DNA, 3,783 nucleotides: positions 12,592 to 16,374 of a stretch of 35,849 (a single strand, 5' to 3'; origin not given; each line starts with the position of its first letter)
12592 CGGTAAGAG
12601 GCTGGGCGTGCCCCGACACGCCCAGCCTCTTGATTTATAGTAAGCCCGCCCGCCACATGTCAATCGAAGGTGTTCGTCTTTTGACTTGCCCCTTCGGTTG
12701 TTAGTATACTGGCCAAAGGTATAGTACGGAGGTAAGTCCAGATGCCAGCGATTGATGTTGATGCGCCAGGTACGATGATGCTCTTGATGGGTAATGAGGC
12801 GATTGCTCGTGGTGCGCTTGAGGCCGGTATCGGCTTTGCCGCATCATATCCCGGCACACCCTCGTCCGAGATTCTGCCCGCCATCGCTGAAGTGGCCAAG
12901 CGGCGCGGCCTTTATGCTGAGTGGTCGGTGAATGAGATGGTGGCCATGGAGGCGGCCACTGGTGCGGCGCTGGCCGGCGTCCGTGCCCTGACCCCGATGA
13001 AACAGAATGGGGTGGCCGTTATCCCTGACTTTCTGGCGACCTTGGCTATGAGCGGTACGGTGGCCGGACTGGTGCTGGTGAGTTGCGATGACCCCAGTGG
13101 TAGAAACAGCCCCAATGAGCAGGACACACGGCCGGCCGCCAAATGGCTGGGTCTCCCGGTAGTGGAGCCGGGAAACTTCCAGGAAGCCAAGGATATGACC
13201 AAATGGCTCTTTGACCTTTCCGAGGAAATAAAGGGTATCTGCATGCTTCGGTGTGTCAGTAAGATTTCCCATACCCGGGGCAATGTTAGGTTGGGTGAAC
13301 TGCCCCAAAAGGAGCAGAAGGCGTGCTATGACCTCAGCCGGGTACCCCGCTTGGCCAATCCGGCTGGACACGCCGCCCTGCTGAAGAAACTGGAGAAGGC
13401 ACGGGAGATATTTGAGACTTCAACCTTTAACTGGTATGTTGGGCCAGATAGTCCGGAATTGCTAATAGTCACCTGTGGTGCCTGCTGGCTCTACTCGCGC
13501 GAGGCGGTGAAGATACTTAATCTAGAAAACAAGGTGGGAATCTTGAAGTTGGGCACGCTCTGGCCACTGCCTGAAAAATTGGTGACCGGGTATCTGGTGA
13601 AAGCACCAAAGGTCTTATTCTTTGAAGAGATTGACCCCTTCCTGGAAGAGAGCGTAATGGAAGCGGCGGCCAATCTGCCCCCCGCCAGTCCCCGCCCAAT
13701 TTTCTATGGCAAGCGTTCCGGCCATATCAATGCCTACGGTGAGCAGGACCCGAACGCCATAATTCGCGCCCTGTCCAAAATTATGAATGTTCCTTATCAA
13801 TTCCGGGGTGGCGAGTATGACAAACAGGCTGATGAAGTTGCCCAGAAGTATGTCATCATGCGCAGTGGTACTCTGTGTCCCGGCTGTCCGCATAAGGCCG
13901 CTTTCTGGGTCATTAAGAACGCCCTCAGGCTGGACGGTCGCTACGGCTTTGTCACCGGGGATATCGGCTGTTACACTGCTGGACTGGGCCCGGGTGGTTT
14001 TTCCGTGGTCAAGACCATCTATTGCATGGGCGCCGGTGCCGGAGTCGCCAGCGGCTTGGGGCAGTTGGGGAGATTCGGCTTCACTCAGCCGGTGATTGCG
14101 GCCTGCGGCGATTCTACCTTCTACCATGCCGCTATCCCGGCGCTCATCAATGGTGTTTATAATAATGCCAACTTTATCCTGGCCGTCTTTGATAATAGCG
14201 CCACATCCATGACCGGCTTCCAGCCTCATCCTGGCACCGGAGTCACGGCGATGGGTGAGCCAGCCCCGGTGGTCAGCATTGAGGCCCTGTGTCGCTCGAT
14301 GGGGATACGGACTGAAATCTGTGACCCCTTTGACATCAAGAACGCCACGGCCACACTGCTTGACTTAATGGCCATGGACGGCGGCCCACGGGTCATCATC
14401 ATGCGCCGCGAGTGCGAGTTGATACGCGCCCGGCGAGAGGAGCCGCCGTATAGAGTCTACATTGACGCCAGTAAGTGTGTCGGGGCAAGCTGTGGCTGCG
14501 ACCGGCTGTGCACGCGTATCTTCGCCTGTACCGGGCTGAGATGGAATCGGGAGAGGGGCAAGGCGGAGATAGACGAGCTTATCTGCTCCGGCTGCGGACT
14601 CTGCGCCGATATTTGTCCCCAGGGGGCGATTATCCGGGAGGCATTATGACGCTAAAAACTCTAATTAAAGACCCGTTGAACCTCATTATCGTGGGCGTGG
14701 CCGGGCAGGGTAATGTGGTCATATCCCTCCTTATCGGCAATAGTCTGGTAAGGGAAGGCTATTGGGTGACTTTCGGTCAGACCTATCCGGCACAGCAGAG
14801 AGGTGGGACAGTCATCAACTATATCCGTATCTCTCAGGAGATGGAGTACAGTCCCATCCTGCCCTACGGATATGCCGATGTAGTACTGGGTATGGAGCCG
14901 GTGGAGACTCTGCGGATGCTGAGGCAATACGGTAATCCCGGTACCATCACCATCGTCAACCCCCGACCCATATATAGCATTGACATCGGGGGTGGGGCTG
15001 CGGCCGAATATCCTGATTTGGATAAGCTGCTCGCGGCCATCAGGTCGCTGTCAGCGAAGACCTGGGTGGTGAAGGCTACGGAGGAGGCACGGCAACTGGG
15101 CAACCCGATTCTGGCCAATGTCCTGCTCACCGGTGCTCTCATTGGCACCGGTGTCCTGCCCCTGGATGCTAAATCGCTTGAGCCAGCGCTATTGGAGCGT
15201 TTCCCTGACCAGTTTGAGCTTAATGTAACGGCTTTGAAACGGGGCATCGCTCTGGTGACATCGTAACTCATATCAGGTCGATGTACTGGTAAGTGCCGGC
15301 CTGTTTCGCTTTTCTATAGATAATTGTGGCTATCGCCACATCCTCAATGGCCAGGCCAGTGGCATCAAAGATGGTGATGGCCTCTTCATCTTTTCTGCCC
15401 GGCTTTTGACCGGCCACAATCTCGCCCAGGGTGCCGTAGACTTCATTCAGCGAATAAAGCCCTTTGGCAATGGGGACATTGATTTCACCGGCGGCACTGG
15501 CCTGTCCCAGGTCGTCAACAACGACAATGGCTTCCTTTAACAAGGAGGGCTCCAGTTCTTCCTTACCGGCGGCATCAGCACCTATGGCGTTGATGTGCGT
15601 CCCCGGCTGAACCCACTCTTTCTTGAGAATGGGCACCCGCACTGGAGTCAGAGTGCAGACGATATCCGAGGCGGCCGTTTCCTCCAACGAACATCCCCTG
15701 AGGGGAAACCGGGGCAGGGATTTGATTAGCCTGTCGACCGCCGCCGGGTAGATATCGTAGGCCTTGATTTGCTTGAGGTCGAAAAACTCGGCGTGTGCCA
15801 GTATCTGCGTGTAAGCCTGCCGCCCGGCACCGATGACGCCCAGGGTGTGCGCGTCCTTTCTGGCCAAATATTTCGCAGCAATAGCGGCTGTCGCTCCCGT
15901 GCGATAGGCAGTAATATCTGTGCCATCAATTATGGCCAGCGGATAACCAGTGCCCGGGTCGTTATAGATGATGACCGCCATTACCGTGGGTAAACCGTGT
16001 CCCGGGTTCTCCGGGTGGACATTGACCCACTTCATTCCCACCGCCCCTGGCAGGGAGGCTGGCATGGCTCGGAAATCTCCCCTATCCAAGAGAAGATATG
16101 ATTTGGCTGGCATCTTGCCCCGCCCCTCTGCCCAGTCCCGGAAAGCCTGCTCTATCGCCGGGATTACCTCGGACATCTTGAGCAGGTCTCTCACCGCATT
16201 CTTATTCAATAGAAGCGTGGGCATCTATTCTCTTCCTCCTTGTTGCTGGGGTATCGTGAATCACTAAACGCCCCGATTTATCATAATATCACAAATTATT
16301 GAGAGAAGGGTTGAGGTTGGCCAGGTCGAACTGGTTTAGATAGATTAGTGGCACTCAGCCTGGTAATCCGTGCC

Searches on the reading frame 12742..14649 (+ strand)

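Call 72: search_protein_families(library=pfam, proteins=[window:12742-14649:+], max_evalue=0.00001)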
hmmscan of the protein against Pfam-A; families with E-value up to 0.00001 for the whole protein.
window:12742-14649:+ (635 aa): 3 families
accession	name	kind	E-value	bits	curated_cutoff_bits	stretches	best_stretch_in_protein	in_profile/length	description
PF02775.26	TPP_enzyme_C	-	1.3e-15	58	21.9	1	407-552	1-149/151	Thiamine pyrophosphate enzyme, C-terminal TPP binding domain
PF01855.24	POR_N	-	3.8e-13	50.1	27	1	24-186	2-169/231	Pyruvate flavodoxin/ferredoxin oxidoreductase, thiamine diP-bdg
PF00037.32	Fer4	-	3.6e-06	27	21.1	1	609-630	2-23/24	4Fe-4S binding domain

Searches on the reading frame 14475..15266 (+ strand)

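Call 72: search_protein_families(library=pfam, proteins=[window:14475-15266:+], max_evalue=0.00001)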
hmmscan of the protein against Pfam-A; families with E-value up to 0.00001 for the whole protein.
window:14475-15266:+ (263 aa): 1 family
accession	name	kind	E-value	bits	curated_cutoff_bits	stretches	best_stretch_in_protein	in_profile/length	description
PF01558.24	POR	-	2.5e-27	96.6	27.4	1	76-258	1-172/173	Pyruvate ferredoxin/flavodoxin oxidoreductase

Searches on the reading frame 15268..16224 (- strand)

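Call 72: search_protein_families(library=pfam, proteins=[window:15268-16224:-], max_evalue=0.00001)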
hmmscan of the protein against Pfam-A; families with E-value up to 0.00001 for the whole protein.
window:15268-16224:- (318 aa): 1 family
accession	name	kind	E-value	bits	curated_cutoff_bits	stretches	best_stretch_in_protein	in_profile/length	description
PF02423.21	OCD_Mu_crystall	-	4.5e-101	338.4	24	1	4-308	4-312/314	Ornithine cyclodeaminase/mu-crystallin family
